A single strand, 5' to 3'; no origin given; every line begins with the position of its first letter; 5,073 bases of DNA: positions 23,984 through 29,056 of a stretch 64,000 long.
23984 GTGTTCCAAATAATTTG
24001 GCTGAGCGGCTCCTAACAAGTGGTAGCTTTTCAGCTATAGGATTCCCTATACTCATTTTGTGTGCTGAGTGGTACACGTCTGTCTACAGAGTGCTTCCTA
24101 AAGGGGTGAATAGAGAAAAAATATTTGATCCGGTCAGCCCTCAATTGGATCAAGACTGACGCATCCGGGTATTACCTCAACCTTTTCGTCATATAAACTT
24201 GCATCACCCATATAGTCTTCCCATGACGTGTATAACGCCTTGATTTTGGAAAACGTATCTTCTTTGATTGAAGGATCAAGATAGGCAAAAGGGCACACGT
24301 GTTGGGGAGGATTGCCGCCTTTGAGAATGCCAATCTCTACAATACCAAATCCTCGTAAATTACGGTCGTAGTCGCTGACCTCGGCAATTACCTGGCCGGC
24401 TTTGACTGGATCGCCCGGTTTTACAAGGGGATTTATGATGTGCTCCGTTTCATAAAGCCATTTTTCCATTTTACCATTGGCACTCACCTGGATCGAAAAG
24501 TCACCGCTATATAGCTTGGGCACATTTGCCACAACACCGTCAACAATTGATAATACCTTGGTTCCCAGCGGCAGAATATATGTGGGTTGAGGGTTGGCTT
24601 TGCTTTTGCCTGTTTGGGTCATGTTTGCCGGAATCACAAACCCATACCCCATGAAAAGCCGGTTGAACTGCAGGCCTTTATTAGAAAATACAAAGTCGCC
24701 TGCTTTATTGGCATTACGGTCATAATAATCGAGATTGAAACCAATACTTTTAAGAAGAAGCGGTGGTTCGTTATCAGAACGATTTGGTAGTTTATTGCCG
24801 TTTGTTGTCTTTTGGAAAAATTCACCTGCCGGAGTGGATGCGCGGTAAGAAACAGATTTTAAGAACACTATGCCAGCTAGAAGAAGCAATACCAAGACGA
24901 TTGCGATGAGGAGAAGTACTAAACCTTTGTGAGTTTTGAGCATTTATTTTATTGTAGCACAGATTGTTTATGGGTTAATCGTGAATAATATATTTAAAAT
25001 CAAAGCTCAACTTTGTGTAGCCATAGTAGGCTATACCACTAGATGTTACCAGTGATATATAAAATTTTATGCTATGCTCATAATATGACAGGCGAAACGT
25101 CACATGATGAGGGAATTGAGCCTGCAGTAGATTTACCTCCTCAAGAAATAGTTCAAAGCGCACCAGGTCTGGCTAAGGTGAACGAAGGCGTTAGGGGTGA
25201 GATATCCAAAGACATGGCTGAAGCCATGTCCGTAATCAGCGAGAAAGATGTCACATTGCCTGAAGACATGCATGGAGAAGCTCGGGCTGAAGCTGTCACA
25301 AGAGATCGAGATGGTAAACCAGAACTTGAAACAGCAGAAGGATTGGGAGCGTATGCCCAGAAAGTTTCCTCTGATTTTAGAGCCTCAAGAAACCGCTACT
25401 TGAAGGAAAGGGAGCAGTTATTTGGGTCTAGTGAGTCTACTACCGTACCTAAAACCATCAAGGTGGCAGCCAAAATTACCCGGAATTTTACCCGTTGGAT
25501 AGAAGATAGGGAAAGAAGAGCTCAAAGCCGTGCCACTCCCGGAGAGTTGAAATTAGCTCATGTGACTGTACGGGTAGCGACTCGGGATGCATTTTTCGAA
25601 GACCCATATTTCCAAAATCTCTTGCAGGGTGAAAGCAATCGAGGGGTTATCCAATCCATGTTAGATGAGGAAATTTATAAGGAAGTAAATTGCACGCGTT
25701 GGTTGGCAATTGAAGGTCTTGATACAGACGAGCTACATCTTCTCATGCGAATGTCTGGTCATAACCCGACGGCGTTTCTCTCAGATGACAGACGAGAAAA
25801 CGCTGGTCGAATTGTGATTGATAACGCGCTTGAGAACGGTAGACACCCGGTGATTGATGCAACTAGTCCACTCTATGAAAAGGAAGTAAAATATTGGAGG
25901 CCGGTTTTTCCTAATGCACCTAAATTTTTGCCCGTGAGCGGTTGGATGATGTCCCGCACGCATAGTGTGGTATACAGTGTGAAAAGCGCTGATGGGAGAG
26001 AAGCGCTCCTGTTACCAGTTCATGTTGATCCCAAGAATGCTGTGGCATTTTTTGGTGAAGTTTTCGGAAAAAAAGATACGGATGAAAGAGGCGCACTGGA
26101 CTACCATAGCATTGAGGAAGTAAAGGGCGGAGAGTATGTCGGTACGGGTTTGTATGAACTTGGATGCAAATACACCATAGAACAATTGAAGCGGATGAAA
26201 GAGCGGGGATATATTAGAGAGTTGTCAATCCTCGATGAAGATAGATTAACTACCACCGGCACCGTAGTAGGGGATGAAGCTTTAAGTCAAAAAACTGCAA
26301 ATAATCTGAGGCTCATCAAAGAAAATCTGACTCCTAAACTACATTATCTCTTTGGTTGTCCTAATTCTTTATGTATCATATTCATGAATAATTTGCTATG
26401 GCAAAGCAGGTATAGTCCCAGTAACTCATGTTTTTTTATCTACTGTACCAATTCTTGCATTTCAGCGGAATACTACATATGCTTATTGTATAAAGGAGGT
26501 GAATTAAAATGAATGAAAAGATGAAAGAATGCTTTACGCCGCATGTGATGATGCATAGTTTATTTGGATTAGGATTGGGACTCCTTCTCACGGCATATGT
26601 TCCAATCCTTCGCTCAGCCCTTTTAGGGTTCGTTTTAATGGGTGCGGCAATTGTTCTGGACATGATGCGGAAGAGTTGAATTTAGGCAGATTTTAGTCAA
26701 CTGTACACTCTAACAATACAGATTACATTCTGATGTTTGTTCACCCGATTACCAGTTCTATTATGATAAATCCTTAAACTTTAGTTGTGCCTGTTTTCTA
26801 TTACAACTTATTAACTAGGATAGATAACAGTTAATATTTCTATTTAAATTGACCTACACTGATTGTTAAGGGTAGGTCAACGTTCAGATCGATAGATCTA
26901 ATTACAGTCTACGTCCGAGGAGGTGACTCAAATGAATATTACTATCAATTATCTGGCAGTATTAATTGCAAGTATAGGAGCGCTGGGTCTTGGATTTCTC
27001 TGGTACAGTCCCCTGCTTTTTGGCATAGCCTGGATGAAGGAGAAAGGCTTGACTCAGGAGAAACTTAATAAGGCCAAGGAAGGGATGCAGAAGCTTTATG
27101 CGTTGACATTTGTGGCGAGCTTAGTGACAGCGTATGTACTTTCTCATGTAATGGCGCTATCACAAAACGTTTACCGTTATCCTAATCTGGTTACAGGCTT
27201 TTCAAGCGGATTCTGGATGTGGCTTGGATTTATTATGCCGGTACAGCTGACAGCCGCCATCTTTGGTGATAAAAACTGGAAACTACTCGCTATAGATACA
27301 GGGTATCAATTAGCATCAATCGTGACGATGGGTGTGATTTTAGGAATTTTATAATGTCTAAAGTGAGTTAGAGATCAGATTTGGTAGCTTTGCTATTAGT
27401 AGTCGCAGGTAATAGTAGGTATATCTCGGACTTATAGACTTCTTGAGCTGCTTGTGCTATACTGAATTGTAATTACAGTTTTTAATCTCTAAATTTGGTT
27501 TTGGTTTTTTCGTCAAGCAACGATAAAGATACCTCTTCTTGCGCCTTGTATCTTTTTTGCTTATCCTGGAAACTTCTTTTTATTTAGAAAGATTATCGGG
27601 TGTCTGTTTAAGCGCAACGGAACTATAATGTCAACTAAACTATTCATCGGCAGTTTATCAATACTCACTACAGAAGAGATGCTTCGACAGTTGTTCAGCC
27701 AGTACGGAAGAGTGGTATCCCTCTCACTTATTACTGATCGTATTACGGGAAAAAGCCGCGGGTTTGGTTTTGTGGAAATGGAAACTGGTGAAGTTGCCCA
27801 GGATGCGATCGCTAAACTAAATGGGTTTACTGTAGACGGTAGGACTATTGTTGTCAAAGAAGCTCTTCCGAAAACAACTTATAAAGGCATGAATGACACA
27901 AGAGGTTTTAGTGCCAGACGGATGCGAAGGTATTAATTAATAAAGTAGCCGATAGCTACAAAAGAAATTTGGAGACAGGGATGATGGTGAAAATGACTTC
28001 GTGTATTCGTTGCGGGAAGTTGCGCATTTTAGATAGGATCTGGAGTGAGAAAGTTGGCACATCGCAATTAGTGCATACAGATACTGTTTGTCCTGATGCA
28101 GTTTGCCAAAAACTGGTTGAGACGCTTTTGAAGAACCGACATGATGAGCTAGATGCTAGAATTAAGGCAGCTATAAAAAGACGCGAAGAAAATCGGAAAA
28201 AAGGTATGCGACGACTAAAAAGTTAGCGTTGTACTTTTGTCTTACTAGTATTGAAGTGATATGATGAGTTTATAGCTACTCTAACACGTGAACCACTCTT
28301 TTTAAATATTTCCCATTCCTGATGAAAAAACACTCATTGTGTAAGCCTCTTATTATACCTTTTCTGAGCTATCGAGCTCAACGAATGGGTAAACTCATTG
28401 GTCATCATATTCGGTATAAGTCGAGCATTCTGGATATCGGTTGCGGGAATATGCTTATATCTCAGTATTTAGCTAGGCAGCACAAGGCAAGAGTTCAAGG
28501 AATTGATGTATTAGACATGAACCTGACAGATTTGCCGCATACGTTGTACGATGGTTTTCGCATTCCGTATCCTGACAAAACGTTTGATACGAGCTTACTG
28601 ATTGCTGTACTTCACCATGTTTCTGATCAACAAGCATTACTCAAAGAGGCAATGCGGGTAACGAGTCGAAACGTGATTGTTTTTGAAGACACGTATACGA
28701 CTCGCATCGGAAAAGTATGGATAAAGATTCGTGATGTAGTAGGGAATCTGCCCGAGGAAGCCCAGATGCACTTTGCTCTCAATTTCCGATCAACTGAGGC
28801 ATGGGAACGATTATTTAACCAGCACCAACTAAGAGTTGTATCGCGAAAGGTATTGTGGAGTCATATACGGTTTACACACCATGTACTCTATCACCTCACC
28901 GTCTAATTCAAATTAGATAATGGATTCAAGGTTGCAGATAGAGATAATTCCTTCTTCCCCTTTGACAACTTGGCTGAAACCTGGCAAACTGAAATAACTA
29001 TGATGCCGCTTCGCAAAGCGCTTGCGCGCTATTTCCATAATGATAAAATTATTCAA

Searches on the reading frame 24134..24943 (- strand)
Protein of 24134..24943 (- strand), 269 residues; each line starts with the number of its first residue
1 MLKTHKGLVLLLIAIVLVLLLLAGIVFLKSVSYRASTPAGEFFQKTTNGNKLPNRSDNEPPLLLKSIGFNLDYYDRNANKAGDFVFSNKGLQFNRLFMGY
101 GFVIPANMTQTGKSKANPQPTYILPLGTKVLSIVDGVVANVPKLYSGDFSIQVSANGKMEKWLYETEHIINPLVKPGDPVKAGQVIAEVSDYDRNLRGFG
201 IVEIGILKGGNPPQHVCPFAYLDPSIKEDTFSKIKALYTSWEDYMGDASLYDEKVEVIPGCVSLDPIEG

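Call 60: search_protein_families(library=pfam, proteins=[window:24134-24943:-], max_evalue=0.001)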
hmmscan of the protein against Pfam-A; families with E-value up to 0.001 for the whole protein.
window:24134-24943:- (269 aa): 2 families
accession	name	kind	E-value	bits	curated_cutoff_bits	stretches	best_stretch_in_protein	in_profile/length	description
PF01551.29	Peptidase_M23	-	3.2e-06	27.7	28.7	1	125-193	11-76/96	Peptidase family M23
PF00364.28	Biotin_lipoyl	-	0.00095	19.4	22.1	0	166-190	14-37/73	Biotin-requiring enzyme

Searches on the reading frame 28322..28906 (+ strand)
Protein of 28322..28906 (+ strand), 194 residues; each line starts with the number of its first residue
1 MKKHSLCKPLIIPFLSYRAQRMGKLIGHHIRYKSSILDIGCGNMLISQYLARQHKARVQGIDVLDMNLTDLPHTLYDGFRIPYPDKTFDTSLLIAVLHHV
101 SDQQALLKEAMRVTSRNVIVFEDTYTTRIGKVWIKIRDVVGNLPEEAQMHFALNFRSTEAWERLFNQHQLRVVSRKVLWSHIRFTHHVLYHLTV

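Call 60: search_protein_families(library=pfam, proteins=[window:28322-28906:+], max_evalue=0.001)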
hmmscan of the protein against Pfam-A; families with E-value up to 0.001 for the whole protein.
window:28322-28906:+ (194 aa): 7 families
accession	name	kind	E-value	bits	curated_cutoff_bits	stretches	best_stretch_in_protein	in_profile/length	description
PF08241.18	Methyltransf_11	-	6.3e-13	49.6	21.2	1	37-117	1-90/95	Methyltransferase domain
PF13489.12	Methyltransf_23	-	1.1e-10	41.9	27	1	28-174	18-163/164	Methyltransferase domain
PF13649.12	Methyltransf_25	-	2e-09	38.5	27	1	36-115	1-94/97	Methyltransferase domain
PF07021.18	MetW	-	1.4e-07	31.8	21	1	25-124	6-112/193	Methionine biosynthesis protein MetW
PF13847.12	Methyltransf_31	-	8.7e-07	29.2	27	1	34-121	5-108/145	Methyltransferase domain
PF08242.18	Methyltransf_12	-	2.4e-05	25.4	30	1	37-116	1-94/98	Methyltransferase domain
PF05148.21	Methyltransf_8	-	0.00073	19.9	27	1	33-117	73-151/219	Hypothetical methyltransferase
